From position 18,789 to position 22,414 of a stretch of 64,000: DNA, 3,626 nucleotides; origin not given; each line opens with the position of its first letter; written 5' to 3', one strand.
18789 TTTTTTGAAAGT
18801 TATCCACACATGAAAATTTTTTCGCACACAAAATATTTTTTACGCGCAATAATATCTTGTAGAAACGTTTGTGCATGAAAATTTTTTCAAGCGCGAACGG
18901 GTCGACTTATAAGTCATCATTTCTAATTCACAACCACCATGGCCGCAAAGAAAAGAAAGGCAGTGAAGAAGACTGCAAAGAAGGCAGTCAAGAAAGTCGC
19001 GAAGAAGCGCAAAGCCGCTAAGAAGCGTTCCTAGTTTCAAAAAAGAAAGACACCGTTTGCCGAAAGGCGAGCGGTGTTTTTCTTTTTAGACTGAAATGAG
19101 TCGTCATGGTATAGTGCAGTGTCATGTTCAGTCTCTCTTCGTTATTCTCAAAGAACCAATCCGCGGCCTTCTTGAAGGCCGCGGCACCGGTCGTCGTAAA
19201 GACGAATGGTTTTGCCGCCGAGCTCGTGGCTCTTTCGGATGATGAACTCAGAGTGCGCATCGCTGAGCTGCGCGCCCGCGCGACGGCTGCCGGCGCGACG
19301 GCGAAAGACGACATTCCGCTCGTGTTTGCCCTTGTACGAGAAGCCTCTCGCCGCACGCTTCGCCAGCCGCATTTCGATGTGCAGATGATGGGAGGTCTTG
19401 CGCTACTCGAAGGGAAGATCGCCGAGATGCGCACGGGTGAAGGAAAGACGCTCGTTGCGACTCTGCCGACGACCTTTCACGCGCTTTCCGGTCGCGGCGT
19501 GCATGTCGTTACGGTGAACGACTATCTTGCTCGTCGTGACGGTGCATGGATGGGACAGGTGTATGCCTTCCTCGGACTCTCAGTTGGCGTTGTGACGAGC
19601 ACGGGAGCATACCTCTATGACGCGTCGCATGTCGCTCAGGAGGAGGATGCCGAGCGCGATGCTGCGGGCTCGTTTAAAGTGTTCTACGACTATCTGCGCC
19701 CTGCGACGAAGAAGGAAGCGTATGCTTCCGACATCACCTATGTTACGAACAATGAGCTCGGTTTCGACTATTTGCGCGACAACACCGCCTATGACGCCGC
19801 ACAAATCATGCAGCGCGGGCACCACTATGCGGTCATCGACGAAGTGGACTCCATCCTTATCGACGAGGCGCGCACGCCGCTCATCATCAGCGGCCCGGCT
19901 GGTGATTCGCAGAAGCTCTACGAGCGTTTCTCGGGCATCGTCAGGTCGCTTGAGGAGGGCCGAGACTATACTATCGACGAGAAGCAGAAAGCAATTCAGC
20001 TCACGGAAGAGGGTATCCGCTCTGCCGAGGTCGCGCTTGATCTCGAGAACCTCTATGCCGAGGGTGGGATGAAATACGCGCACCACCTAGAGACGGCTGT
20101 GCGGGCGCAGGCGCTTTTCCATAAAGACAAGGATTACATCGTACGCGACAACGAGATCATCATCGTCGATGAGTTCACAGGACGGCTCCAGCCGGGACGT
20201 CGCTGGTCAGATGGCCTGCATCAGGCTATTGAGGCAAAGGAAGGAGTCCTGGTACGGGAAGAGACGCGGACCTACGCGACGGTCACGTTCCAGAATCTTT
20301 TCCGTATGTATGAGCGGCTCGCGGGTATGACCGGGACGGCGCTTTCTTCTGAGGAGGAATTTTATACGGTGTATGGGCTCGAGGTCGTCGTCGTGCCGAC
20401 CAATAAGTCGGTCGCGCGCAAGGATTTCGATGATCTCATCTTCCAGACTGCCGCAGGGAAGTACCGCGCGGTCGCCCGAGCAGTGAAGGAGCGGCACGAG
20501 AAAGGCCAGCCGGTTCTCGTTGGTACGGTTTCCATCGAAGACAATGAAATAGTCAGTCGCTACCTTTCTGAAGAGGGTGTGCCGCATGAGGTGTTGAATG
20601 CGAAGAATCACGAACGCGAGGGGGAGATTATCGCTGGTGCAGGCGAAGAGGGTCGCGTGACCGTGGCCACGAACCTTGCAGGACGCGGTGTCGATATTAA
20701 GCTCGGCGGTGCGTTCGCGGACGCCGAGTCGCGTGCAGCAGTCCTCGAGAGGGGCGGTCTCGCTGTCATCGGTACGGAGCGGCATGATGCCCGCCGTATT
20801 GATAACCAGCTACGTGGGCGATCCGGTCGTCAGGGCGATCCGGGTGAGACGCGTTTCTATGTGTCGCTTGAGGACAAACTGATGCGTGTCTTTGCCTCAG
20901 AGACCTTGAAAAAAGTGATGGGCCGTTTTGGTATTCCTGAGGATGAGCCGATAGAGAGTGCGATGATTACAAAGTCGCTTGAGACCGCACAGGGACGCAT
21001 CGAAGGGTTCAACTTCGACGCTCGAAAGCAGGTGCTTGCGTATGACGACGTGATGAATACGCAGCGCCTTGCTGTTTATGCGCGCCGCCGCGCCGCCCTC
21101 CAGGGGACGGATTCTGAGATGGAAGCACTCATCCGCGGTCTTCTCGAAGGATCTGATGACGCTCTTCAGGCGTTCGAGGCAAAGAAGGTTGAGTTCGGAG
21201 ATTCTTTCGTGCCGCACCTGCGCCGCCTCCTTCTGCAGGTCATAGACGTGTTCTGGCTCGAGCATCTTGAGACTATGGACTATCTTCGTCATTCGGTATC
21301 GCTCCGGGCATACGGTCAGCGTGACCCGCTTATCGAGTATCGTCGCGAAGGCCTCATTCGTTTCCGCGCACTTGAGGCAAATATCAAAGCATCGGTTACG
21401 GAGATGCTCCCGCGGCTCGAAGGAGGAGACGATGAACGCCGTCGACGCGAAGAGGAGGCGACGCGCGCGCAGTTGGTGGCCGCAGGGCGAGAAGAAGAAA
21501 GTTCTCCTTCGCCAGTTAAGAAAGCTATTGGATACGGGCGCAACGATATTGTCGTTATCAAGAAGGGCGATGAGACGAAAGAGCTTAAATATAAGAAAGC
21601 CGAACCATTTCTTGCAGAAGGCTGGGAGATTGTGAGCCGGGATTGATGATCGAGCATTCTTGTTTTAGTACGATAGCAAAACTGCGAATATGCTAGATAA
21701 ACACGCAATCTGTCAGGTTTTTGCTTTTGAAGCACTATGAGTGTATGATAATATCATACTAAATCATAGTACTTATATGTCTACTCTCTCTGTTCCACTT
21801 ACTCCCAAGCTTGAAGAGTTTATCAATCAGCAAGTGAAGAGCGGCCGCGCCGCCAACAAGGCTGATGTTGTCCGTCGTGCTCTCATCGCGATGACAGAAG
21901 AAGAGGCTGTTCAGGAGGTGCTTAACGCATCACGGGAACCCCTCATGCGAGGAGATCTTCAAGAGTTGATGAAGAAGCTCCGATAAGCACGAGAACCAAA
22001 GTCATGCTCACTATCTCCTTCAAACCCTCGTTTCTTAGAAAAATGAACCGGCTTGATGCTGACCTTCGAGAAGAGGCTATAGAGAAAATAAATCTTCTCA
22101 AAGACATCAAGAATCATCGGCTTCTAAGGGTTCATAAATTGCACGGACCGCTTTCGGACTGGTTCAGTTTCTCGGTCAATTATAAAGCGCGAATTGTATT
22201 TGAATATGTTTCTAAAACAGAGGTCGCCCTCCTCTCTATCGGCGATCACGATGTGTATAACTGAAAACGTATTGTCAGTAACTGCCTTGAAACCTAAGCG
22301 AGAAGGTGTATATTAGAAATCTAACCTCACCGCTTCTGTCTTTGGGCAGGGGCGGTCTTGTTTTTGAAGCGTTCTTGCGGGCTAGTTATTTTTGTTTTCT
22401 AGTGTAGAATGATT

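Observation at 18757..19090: Unannotated 31-aa lysine-rich ORF between murB and secA with its own repeat-marked promoter region and terminator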

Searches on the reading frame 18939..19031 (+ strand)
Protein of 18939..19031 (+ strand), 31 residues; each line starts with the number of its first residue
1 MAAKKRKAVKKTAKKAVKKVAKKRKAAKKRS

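Call 7: search_protein_families(library=pfam, proteins=[window:18939-19031:+], max_evalue=1)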
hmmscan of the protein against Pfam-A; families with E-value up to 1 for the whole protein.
seq(31 aa): 0 families

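Call 8: search_protein_families(library=ncbifam, proteins=[window:18939-19031:+], max_evalue=10)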
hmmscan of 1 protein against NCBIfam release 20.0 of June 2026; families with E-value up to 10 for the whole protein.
seq(31 aa): 0 families

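Call 10: find_encoding_contigs(protein=window:18939-19031:+, flank=3000, max_places=10)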
Protein window:18939-19031:+ (31 aa): 2 contigs read that carry it; 1 place shown.
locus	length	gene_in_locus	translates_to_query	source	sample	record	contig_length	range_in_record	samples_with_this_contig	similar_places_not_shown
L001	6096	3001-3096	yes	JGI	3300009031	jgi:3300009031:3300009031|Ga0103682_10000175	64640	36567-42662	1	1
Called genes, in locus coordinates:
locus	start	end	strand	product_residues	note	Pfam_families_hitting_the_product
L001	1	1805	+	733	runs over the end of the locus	PF04932:Wzy_C, PF13432:TPR_16 (faint), PF07719:TPR_2 (faint), PF13428:TPR_14 (faint), PF13181:TPR_8 (faint)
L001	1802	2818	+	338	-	PF01565:FAD_binding_4, PF02873:MurB_C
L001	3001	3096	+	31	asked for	-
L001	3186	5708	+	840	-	PF07517:SecA_DEAD, PF01043:SecA_PP_bind, PF21090:P-loop_SecA, PF07516:SecA_SW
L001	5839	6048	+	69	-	-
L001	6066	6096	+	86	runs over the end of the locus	-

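Call 23: search_solved_structures(query=window:18939-19031:+, max_evalue=10, show_alignments=3)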
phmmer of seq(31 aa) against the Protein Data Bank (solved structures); distinct sequences matched with E-value up to 10: 0.

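Call 24: list_cluster_members(proteins=[window:18939-19031:+, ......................, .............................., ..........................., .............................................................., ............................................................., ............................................, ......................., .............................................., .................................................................])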
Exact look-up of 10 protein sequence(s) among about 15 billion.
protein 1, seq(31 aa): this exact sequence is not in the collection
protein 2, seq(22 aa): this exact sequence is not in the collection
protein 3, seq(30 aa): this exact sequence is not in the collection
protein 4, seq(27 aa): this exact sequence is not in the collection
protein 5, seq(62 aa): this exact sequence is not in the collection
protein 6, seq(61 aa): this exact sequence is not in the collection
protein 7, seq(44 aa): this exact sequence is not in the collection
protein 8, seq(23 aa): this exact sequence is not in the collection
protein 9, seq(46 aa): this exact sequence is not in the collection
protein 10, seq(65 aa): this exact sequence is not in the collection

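Call 31: search_protein_representatives(protein=window:18939-19031:+)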
Query: 31 residues. Proteins with E-value up to 0.001 (for the whole library): 0; up to 1e-10: 0; up to 1e-30: 0. The best 0 are listed.

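Call 48: predict_structure(protein=window:18939-19031:+)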
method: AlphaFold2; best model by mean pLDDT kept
length: 31 residues; sequences in the alignment: 1
mean_pLDDT: 93.1   pTM: 0.46
mean pLDDT of the five models: 93.1, 88.0, 87.4, 86.6, 84.4
residues with pLDDT >= 90: 25; 70-90: 5; 50-70: 1; < 50: 0
segments of 3 or more residues with pLDDT < 50: none
pLDDT, mean of each block of 10 residues (from residue 1): 89 96 95 82
secondary structure, 60 per line:
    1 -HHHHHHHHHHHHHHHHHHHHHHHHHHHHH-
elements in order: H2-30

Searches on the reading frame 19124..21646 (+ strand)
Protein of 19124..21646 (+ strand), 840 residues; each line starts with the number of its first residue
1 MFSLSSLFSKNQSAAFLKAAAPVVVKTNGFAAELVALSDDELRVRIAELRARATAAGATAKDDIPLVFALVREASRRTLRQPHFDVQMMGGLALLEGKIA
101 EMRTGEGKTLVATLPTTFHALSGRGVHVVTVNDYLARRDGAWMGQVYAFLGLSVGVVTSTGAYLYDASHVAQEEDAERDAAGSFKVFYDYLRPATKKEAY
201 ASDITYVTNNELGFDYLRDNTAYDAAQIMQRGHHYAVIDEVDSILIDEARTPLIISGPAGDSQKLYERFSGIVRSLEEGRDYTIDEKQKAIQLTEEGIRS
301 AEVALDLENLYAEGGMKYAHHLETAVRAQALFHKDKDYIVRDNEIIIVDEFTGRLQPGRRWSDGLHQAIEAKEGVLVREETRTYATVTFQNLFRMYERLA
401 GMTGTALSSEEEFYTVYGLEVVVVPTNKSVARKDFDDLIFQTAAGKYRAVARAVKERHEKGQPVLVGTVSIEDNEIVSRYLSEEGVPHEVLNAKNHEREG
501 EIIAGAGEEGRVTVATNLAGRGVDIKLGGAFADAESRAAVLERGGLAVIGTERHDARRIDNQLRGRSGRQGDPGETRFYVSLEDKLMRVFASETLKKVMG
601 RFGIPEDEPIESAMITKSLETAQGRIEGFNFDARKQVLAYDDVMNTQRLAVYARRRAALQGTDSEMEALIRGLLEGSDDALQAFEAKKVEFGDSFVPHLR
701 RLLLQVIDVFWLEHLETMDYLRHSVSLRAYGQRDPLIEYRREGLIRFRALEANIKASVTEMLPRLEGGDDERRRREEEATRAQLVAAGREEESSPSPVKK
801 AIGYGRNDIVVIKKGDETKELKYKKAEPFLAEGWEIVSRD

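Call 7: search_protein_families(library=pfam, proteins=[window:19124-21646:+], max_evalue=1)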
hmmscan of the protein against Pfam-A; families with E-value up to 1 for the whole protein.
window:19124-21646:+ (840 aa): 7 families
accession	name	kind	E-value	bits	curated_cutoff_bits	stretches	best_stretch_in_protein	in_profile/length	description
PF07517.20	SecA_DEAD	-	5.2e-110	367.7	24.6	1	11-413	7-289/290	SecA DEAD-like domain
PF21090.3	P-loop_SecA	-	5.9e-76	255.1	27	2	430-531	2-103/205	SecA P-loop domain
PF07516.18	SecA_SW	-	1.3e-43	149.8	26.7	2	609-672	1-63/200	SecA Wing and Scaffold domain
PF01043.26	SecA_PP_bind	-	5.3e-42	143.3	23.5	1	262-370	2-110/110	SecA preprotein cross-linking domain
PF00271.37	Helicase_C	-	0.0082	16.8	23.5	1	446-527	2-83/110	Helicase conserved C-terminal domain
PF19472.4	DUF6009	-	0.053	14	28.6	1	704-757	11-63/127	Family of unknown function (DUF6009)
PF00270.35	DEAD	-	0.16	12.1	26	0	99-117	18-36/167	DEAD/DEAH box helicase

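Call 11: find_related_loci(query=window:19124-21643:+, collection=genome_contigs, flank=4000)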
Query window:19124-21643:+ (840 aa) in genome_contigs; peptide patterns used: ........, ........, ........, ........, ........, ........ (x = any residue, [..] = any of these).
600 stretches matched a pattern (row limit reached: there are more); 592 encode a relative of the query (tblastn E <= 1e-3); the best 80 are kept; 80 distinct loci.
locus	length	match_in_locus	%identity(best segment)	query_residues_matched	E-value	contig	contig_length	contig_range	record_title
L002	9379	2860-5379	80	1-840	0e+0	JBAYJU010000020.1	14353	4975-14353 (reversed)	MAG: Candidatus Paceibacterota bacterium isolate SO_2016_GW1_63 scaffold07320_OW334_2016, whole genome shotgun sequence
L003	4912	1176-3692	81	1-839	0e+0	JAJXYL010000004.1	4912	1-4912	MAG: bacterium isolate BP6.bin85 NODE_39307_length_4912_cov_2.476071, whole genome shotgun sequence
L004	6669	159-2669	80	1-837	0e+0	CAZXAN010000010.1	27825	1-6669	MAG TPA_asm: uncultured Candidatus Saccharibacteria bacterium isolate ERP113451_co1_173 genome assembly, contig: NODE_19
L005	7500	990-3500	84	1-838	0e+0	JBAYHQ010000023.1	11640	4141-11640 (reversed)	MAG: Candidatus Paceibacterota bacterium isolate SO_2016_GW1_153 scaffold09931_OW334_2016, whole genome shotgun sequence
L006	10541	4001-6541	80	1-840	0e+0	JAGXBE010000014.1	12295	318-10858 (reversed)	MAG: Patescibacteria group bacterium isolate REEB93 contig-150_6730, whole genome shotgun sequence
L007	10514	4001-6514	80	1-838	0e+0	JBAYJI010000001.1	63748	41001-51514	MAG: Candidatus Paceibacterota bacterium isolate SO_2016_GW1_52 scaffold00955_OW334_2016, whole genome shotgun sequence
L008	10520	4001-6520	82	1-840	0e+0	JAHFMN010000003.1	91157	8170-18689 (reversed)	MAG: Candidatus Kaiserbacteria bacterium isolate nzgw458 NODE_194_length_91158_cov_6.921570, whole genome shotgun sequen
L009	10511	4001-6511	78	1-837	0e+0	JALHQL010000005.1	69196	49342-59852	MAG: Candidatus Paceibacterota bacterium isolate bin.85 c_000000002230, whole genome shotgun sequence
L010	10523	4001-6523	81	1-837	0e+0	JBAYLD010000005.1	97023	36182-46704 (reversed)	MAG: Candidatus Paceibacterota bacterium isolate SO_2016_GW1_95 scaffold00501_OW334_2016, whole genome shotgun sequence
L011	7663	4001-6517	78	1-836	0e+0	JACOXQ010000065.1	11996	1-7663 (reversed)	MAG: Candidatus Kaiserbacteria bacterium isolate NC_groundwater_157_Ag_S-0.1um_53_9 S4_GD2017_2_S1_scaffold_3573, whole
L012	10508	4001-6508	81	1-836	0e+0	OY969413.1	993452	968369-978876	MAG: Candidatus Kaiserbacteria bacterium isolate MFD01223.bin.1.23 genome assembly, chromosome: 1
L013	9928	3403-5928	78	1-838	0e+0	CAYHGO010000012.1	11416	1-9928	MAG TPA_asm: uncultured Candidatus Saccharibacteria bacterium isolate ERP119705_co12_96 genome assembly, contig: NODE_68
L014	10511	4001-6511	75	1-837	0e+0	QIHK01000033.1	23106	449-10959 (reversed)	MAG: Candidatus Kaiserbacteria bacterium isolate SZUA-125 Ga0063293_10001821, whole genome shotgun sequence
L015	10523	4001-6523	79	1-837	0e+0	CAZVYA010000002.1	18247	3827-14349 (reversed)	MAG TPA_asm: uncultured Candidatus Saccharibacteria bacterium isolate SRP178908_co2_100 genome assembly, contig: NODE_12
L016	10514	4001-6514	77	1-840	0e+0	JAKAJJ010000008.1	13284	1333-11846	MAG: bacterium isolate WY3.bin89 NODE_8343_length_13284_cov_1.411264, whole genome shotgun sequence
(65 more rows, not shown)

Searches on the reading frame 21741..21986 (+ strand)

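Call 7: search_protein_families(library=pfam, proteins=[window:21741-21986:+], max_evalue=1)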
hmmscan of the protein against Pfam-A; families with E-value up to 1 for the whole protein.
window:21741-21986:+ (81 aa): 2 families
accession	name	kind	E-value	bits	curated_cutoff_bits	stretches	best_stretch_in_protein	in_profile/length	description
PF03693.20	ParD_antitoxin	-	0.0002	22.2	21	1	17-72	6-58/81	Bacterial antitoxin of ParD toxin-antitoxin type II system and RHH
PF18984.5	DUF5717_N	-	0.091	11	25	1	1-50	604-652/875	Family of unknown function (DUF5717)N-terminal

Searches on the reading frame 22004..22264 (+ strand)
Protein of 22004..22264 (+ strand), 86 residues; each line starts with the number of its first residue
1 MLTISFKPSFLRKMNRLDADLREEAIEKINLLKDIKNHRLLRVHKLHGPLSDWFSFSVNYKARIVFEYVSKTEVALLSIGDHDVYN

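Call 7: search_protein_families(library=pfam, proteins=[window:22004-22264:+], max_evalue=1)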
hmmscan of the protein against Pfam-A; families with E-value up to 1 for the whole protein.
window:22004-22264:+ (86 aa): 2 families
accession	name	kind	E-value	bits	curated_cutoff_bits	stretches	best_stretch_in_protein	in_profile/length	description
PF05015.19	HigB-like_toxin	-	0.00079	20.3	27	1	30-72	40-82/91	RelE-like toxin of type II toxin-antitoxin system HigB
PF17797.7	RL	-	0.12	12.7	22.8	1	29-77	19-66/71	RL domain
